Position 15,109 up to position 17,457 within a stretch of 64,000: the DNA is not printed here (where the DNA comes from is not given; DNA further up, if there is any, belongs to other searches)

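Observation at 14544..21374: Arn-like envelope glycan-modification cluster with embedded ABC importer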

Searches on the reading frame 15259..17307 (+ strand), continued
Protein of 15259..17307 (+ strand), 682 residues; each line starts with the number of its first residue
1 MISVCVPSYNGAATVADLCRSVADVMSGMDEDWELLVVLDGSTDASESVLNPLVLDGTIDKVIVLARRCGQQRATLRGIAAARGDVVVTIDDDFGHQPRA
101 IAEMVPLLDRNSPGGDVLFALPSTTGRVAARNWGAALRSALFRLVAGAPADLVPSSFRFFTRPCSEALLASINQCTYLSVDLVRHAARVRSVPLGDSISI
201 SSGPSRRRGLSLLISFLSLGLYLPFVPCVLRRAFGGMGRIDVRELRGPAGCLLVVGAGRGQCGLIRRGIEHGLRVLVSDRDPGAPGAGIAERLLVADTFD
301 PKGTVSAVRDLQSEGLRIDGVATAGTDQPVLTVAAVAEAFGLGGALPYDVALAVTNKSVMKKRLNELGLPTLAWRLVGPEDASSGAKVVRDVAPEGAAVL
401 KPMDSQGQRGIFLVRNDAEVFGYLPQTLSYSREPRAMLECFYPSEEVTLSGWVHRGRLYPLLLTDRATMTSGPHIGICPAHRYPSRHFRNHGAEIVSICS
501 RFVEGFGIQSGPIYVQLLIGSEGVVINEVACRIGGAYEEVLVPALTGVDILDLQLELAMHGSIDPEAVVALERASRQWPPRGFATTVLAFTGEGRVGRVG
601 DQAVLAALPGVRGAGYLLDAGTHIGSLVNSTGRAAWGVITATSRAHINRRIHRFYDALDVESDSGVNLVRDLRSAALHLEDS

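Call 14: find_encoding_contigs(protein=P0056, flank=10000, max_places=1)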
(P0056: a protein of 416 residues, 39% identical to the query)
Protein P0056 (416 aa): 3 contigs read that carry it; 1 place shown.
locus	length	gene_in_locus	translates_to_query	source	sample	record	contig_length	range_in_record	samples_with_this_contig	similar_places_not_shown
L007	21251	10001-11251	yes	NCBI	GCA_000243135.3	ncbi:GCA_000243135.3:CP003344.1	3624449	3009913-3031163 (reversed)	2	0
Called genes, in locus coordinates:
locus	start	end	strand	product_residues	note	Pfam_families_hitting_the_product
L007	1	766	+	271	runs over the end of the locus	PF13247:Fer4_11, PF14697:Fer4_21 (weak), PF12838:Fer4_7 (weak), PF25160:LdpA_Fe-S-bd (weak), PF00037:Fer4, PF12797:Fer4_2 (weak), PF12837:Fer4_6 (weak), PF13237:Fer4_10 (weak), +1 more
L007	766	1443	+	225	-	PF01292:Ni_hydr_CYTB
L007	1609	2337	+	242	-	-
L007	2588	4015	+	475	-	PF03841:SelA, PF01053:Cys_Met_Meta_PP (faint)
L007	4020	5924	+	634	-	PF00009:GTP_EFTU, PF01926:MMR_HSR1 (faint), PF03144:GTP_EFTU_D2, PF25461:Beta-barrel_SelB, PF09106:WHD_2nd_SelB, PF09107:WHD_3rd_SelB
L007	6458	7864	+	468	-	PF00078:RVT_1, PF08388:GIIM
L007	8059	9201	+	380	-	PF01041:DegT_DnrJ_EryC1, PF00155:Aminotran_1_2, PF01276:OKR_DC_1 (weak)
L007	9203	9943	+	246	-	PF00535:Glycos_transf_2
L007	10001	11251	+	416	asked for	PF01071:GARS_A, PF02222:ATP-grasp, PF13535:ATP-grasp_4, PF18603:LAL_C2 (weak)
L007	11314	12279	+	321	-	PF13379:NMT1_2, PF09084:NMT1 (weak)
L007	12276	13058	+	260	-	PF00528:BPD_transp_1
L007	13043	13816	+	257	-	PF00005:ABC_tran, PF13304:AAA_21 (faint)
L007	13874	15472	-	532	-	PF13231:PMT_2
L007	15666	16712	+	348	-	PF00581:Rhodanese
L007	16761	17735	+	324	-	PF00581:Rhodanese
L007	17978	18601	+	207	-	PF04143:Sulf_transp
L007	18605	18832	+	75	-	PF01206:TusA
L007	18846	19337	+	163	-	PF04143:Sulf_transp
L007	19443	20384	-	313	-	PF00126:HTH_1, PF03466:LysR_substrate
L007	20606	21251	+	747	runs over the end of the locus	PF04879:Molybdop_Fe4S4, PF00384:Molybdopterin, PF01568:Molydop_binding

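Call 15: find_encoding_contigs(protein=P0022, flank=10000, max_places=1)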
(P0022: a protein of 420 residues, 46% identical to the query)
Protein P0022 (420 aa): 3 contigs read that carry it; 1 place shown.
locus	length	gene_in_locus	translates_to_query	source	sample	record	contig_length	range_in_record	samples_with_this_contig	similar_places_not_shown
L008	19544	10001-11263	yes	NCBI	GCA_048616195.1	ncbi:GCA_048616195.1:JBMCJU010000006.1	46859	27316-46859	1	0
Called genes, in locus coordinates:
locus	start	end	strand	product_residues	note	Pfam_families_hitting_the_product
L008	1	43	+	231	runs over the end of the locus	PF02527:GidB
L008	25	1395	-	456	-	PF20308:TPR-S (faint), PF25063:ARM_TT21_C, PF13424:TPR_12 (weak), PF25064:ARM_TT21_5th (weak), PF13414:TPR_11 (weak), PF13432:TPR_16, PF14559:TPR_19, PF04471:Mrr_cat (weak), +14 more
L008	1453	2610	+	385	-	PF00012:HSP70, PF01476:LysM (weak)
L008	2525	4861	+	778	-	PF01464:SLT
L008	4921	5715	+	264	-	PF02673:BacA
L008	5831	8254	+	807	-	PF17854:FtsK_alpha, PF01580:FtsK_SpoIIIE, PF09397:FtsK_gamma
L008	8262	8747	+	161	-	-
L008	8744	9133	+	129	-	PF00892:EamA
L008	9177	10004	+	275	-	PF00535:Glycos_transf_2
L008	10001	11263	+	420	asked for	PF18603:LAL_C2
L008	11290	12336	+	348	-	PF13379:NMT1_2 (weak)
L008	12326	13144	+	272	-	PF00528:BPD_transp_1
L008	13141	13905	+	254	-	PF02463:SMC_N (faint), PF00005:ABC_tran, PF13304:AAA_21 (faint), PF13401:AAA_22 (faint)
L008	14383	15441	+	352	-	PF02615:Ldh_2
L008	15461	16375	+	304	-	PF02633:Creatininase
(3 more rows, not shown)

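Call 16: find_encoding_contigs(protein=P0016, flank=10000, max_places=1)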
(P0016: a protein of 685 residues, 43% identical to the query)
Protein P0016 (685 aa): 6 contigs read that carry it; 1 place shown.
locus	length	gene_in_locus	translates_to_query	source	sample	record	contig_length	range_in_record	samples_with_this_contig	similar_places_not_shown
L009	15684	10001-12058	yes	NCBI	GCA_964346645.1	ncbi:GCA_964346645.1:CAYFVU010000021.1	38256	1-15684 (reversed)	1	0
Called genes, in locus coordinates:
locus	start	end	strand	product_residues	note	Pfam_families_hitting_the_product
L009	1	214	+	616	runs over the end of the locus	PF01134:GIDA, PF12831:FAD_oxidored (weak), PF21680:GIDA_C_1st, PF13932:SAM_GIDA_C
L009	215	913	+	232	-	PF02527:GidB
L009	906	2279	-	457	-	PF12895:ANAPC3 (faint), PF13428:TPR_14 (faint), PF13414:TPR_11 (weak), PF13432:TPR_16 (weak), PF14559:TPR_19 (weak), PF13431:TPR_17 (weak), PF25063:ARM_TT21_C (weak), PF04471:Mrr_cat, +10 more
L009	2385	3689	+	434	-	-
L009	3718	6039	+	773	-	PF07719:TPR_2 (faint), PF01464:SLT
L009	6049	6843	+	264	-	PF02673:BacA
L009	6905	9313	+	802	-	PF17854:FtsK_alpha, PF01580:FtsK_SpoIIIE, PF09397:FtsK_gamma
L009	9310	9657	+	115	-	-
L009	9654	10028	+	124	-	PF00892:EamA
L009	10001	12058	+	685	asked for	PF00535:Glycos_transf_2, PF18603:LAL_C2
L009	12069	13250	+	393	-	-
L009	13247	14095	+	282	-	PF00528:BPD_transp_1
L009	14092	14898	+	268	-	PF00005:ABC_tran, PF13304:AAA_21 (faint)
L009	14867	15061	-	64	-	-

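Call 26: search_protein_families(library=ncbifam, proteins=[L007:17978-18601:+, L007:18605-18832:+, L007:18846-19337:+, L007:19443-20384:-, L004:18448-19707:-, L007:8059-9201:+, L007:9203-9943:+, L007:13874-15472:-], max_evalue=0.001)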
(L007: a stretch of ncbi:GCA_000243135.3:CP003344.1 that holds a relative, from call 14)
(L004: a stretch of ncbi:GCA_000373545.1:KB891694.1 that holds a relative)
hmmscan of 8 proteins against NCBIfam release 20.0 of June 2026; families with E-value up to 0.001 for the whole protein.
L007:17978-18601:+ (207 aa): 4 families
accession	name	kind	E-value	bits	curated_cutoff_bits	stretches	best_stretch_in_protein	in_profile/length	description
NF033796.1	selen_YedE_FdhT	exception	4.6e-26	91.9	350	1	8-203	190-383/387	selenium metabolism membrane protein YedE/FdhT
NF052577.1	ThSTportTsuASprch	equivalog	3.1e-20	72.8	400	1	37-167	8-135/330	thiosulfate transporter TsuA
NF041049.1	thio_trans_TsuA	exception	3.4e-18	65.8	645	1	40-201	13-173/348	thiosulfate utilization transporter TsuA/YeeE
TIGR04112.1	seleno_YedE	equivalog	1.2e-11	44.4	200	1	31-152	185-304/337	YedE family putative selenium transporter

L007:18605-18832:+ (75 aa): 4 families
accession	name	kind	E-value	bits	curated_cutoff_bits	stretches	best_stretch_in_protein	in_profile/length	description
NF041048.1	TusA_like_YeeD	exception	1e-11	44.3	147.5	1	6-72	4-71/72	thiosulfate utilization sulfurtransferase TsuB/YeeD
NF008242.0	PRK11018.1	equivalog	6e-09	35.4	79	1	2-64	7-69/78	sulfurtransferase-like selenium metabolism protein YedF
NF001423.0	PRK00299.1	equivalog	3.8e-07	29.8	78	1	3-74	9-80/82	sulfurtransferase TusA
TIGR03527.1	selenium_YedF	equivalog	9.5e-06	25.6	110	1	6-74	1-69/194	sulfurtransferase-like selenium metabolism protein YedF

L007:18846-19337:+ (163 aa): 3 families
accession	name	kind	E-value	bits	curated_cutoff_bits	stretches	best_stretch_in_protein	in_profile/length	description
NF033796.1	selen_YedE_FdhT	exception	3.7e-19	69.1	350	1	12-158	6-158/387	selenium metabolism membrane protein YedE/FdhT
NF052577.1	ThSTportTsuASprch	equivalog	5.9e-14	52.2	400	1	17-158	194-327/330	thiosulfate transporter TsuA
NF041049.1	thio_trans_TsuA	exception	7.1e-10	38.5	645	1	61-158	239-335/348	thiosulfate utilization transporter TsuA/YeeE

L007:19443-20384:- (313 aa): 58 families (the best 25 are shown)
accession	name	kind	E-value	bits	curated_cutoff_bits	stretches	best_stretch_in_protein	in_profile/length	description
NF040786.1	LysR_Sec_metab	equivalog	5.1e-71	239.1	250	1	15-305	2-295/298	selenium metabolism-associated LysR family transcriptional regulator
TIGR03339.1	phn_lysR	subfamily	3e-50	171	341.1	1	18-290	1-265/279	aminoethylphosphonate catabolism associated LysR family transcriptional regulator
NF040889.1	trans_reg_YeiE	equivalog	2.9e-49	167.8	480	1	17-302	6-284/288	DNA-binding transcriptional regulator YeiE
NF045990.1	TransRegCbbRRhodb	equivalog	7.3e-47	159.9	450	1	13-312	5-304/304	LysR family regulator CbbR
NF008095.0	PRK10837.1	subfamily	4.2e-45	154.2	281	1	17-304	6-286/290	LysR family transcriptional regulator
NF047520.1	trans_act_CidR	equivalog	5.4e-44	150.5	415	1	15-305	2-289/292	cidABC operon transcriptional activator CidR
NF053705.1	TransRegGltCGpos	equivalog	6.4e-40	137.2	350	1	16-306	3-291/300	glutamate biosynthesis transcriptional regulator GltC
NF041036.1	decaheme_TF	subfamily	5.5e-33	114.7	210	1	15-280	2-268/301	multiheme cytochrome-associated LysR family transcriptional regulator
NF008416.0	PRK11242.1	equivalog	4.7e-32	111.5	277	1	18-306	5-289/300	transcriptional regulator CynR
NF045775.1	acetoin_reg_AlsR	exception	1.9e-31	109.6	430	1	17-280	4-265/290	acetoin biosynthesis transcriptional regulator AlsR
TIGR02424.1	TF_pcaQ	equivalog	1.9e-31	109.1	303.8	1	18-277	7-267/300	pca operon transcription factor PcaQ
NF008722.0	PRK11716.1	equivalog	4.3e-31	108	246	1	14-280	1-266/293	HTH-type transcriptional activator IlvY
NF047711.1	PutUtilRegPtrR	equivalog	5.7e-28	97.8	400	1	15-261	2-240/283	putrescine utilization regulator PtrR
NF007385.0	PRK09906.1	equivalog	1.7e-26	93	356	1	17-272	4-258/296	DNA-binding transcriptional regulator HcaR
NF007307.0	PRK09791.1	equivalog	2.7e-26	92.4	336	1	16-303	7-292/302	LysR family transcriptional regulator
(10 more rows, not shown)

L004:18448-19707:- (419 aa): 81 families (the best 25 are shown)
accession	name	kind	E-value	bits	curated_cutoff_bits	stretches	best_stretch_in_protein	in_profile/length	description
TIGR01292.1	TRX_reduct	equivalog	1.7e-93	312.7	343.45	1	9-310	1-300/300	thioredoxin-disulfide reductase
TIGR03143.1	AhpF_homolog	hypoth_equivalog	4.1e-88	296.3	687.65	1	7-314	3-312/555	putative alkyl hydroperoxide reductase F subunit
TIGR03140.1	AhpF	equivalog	4.9e-50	170.5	502.9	1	3-310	207-512/515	alkyl hydroperoxide reductase subunit F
NF007614.0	PRK10262.1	equivalog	4.1e-43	147.7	644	1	10-311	8-315/321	thioredoxin-disulfide reductase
TIGR01350.1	lipoamide_DH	equivalog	4.3e-26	91.6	408.8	2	81-300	110-325/461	dihydrolipoyl dehydrogenase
TIGR04018.1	Bthiol_YpdA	hypoth_equivalog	1.6e-16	60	339.9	2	76-286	81-290/316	YpdA family putative bacillithiol disulfide reductase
NF004945.0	PRK06292.2-3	equivalog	4.8e-14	52.1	494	1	89-289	108-309/457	dihydrolipoyl dehydrogenase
NF004947.0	PRK06292.2-5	equivalog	3.3e-13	49.3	592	1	106-289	130-314/474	dihydrolipoyl dehydrogenase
NF009410.0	PRK12771.1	subfamily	5.1e-13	48.5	516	1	10-320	140-458/566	NAD(P)-binding protein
NF004943.0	PRK06292.2-1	equivalog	1.4e-12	47.2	432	1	82-287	110-310/456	dihydrolipoyl dehydrogenase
TIGR02053.1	MerA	equivalog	1.8e-12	47.1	454.45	1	94-303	116-325/465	mercury(II) reductase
NF004776.0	PRK06116.1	equivalog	3e-12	46.3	480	1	95-297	119-318/450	glutathione-disulfide reductase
NF003585.0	PRK05249.1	equivalog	5.5e-12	45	465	2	5-50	3-49/464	Si-specific NAD(P)(+) transhydrogenase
NF041853.1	hythiocyan_redase_MerA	equivalog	6.9e-11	41.6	650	1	85-285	102-295/440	hypothiocyanous acid reductase MerA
TIGR03385.1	CoA_CoA_reduc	equivalog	1.1e-10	40.9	578.8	1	76-288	67-286/439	CoA-disulfide reductase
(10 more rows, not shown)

L007:8059-9201:+ (380 aa): 22 families
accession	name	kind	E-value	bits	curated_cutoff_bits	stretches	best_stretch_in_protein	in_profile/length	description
NF008687.0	PRK11706.1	equivalog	1.8e-149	497.6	375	1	3-376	2-373/375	dTDP-4-amino-4,6-dideoxygalactose transaminase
TIGR02379.1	ECA_wecE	subfamily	5.1e-133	443.5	434.85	1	3-373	2-371/376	dTDP-4-amino-4,6-dideoxy-D-glucose transaminase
TIGR03588.1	PseC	equivalog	5.5e-66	223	423.5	1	4-375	3-378/380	UDP-4-amino-4,6-dideoxy-N-acetyl-beta-L-altrosamine transaminase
TIGR04181.1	NHT_00031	hypoth_equivalog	3.5e-63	213.7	420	1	6-356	4-357/359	LegC family aminotransferase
NF008658.2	PRK11658.1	equivalog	9.3e-62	208.8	631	1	4-377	6-377/379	UDP-4-amino-4-deoxy-L-arabinose aminotransferase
TIGR04427.1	PLP_DesI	equivalog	2.8e-38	132.1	650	1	49-361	69-367/390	dTDP-4-dehydro-6-deoxyglucose aminotransferase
NF011936.0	PRK15407.1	equivalog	2.6e-37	128.5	423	1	31-377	64-436/440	lipopolysaccharide biosynthesis protein RfbH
NF005816.0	PRK07682.1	equivalog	3.5e-10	39.1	620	1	44-153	86-202/390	aminotransferase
NF004975.0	PRK06348.1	equivalog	1.7e-08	33.8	549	1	42-137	84-182/384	pyridoxal phosphate-dependent aminotransferase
NF005817.0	PRK07683.1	equivalog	2.5e-08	33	575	1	45-144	86-188/387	aminotransferase A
NF006569.0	PRK09082.1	subfamily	3.1e-07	29.8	420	1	37-153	80-202/386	methionine aminotransferase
NF009079.0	PRK12414.1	subfamily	6.5e-07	28.7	481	1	47-153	89-201/384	methionine aminotransferase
NF006230.0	PRK08363.1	equivalog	7e-07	28.4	534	1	53-155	99-207/398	alanine aminotransferase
NF041364.1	GntC_guanitoxin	equivalog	7.6e-07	28.3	415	1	45-153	58-173/356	guanitoxin biosynthesis PLP-dependent (S)-gamma-hydroxy-L-arginine cyclodehydratase GntC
NF004621.0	PRK05957.1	equivalog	2.7e-06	26.4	498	1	44-132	85-175/389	pyridoxal phosphate-dependent aminotransferase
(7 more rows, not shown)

L007:9203-9943:+ (246 aa): 20 families
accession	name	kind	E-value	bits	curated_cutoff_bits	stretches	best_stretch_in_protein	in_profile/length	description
NF007986.1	PRK10714.1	equivalog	6.8e-41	140.3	529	1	2-220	5-222/316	undecaprenyl-phosphate 4-deoxy-4-formamido-L-arabinose transferase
NF047588.1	GlcsyltransPgfSStrep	equivalog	1.9e-32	112.8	500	1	4-214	2-211/308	glycosyltransferase PgfS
TIGR03937.1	PgaC_IcaA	equivalog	1.3e-13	50.7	422.3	1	2-96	44-135/407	poly-beta-1,6-N-acetyl-D-glucosamine synthase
NF041875.1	EPS_EpsD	equivalog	3.4e-13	49.7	370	1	5-114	1-107/325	exopolysaccharide biosynthesis glycosyltransferase EpsD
NF007482.0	PRK10073.1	equivalog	5.2e-12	45.4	423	1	3-98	6-97/334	glycosyltransferase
NF050050.1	ProtGlycPglI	equivalog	4.3e-11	42.7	500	1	2-120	1-117/306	GalNAc(5)-diNAcBac-PP-undecaprenol beta-1,3-glucosyltransferase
NF047683.1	TeichurnBiosyTuaG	equivalog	4.9e-11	42.8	400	1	3-106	6-106/252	teichuronic acid biosynthesis protein TuaG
TIGR03111.1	glyc2_xrt_Gpos1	hypoth_equivalog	1.2e-09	37.5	363.95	1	4-110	50-155/439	TIGR03111 family XrtG-associated glycosyltransferase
TIGR04242.1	nodulat_NodC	equivalog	2e-09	36.9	550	1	3-148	48-190/395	chitooligosaccharide synthase NodC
TIGR03965.1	mycofact_glyco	equivalog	2e-09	36.8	280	1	3-98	74-166/467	mycofactocin biosynthesis glycosyltransferase MftF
NF053739.1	GlytfEpsEBac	equivalog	5.9e-08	32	450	1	4-96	2-92/265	glycosyltransferase EpsE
TIGR04283.1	glyco_like_mftF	equivalog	7.3e-08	32.3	182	1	5-112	1-97/221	TIGR04283 family arsenosugar biosynthesis glycosyltransferase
NF010496.0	PRK13915.1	equivalog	4e-07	29.4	262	1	3-106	31-136/307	glucosyl-3-phosphoglycerate synthase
TIGR04182.1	glyco_TIGR04182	equivalog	4.4e-07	29.6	325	1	5-205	2-198/293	S-layer glycoprotein N-glycosyltransferase AglJ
NF050819.1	PolSacchBiosHfsG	equivalog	1e-06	28.2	500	1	4-124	13-131/302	polysaccharide biosynthesis protein HfsG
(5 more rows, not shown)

L007:13874-15472:- (532 aa): 2 families
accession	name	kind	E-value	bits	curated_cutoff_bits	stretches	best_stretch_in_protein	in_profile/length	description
TIGR03663.1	TIGR03663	subfamily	3.2e-05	23.1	126.25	1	88-221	55-183/435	flippase activity-associated protein Agl23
NF047440.1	LA3751_2_3_fam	subfamily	0.00059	18.8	200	1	89-404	85-396/460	LA_3751/LA_3752 family putative glycosyltransferase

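Call 30: search_solved_structures(query=window:15259-17307:+, max_evalue=0.01)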
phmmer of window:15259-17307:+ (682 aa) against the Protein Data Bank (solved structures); distinct sequences matched with E-value up to 0.01: 16.
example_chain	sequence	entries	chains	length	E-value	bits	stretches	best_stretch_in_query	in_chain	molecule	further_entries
9bhc_C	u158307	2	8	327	4.4e-12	48.4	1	2-197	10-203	Undecaprenyl-phosphate 4-deoxy-4-formamido-L-arabinose transferase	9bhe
8vxh_A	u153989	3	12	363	6e-12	48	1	2-197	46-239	Undecaprenyl-phosphate 4-deoxy-4-formamido-L-arabinose transferase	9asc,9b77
4dim_A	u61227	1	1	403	1.5e-11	46.7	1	252-551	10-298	Phosphoribosylglycinamide synthetase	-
9hwj_A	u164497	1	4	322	9.9e-10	40.7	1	2-194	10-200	Undecaprenyl-phosphate 4-deoxy-4-formamido-L-arabinose transferase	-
5eke_A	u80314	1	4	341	1.8e-07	33.2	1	2-152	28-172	Uncharacterized glycosyltransferase sll0501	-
5ekp_C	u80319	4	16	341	1.9e-07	33.2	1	2-152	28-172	Uncharacterized glycosyltransferase sll0501 | Glycosyltransferase sll0501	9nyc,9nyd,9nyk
9nye_A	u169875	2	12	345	1.9e-07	33.1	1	2-152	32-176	Glycosyltransferase sll0501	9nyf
5mlz_A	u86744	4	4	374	9e-07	30.9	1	2-115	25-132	Dolichol monophosphate mannose synthase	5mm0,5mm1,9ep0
4y6n_A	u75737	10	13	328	0.00067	21.4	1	2-96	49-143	Glucosyl-3-phosphoglycerate synthase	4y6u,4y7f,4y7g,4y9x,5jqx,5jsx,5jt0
4ddz_A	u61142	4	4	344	0.00068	21.4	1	2-96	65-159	GLUCOSYL-3-PHOSPHOGLYCERATE SYNTHASE (GpgS) | Glucosyl-3-phosphoglycerate synthase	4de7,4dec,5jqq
3e25_A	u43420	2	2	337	0.00072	21.3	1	2-96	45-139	Putative uncharacterized protein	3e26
4wd3_A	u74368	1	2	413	0.0036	19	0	309-379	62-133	L-amino acid ligase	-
3ckj_A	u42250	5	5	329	0.0066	18.1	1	2-101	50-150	Putative uncharacterized protein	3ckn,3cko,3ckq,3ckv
9jma_A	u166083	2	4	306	0.0073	18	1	1-110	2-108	GalNAc(5)-diNAcBac-PP-undecaprenol beta-1,3-glucosyltransferase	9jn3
7pdo_A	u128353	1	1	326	0.0076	17.9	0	2-105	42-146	Glucosyl-3-phosphoglycerate synthase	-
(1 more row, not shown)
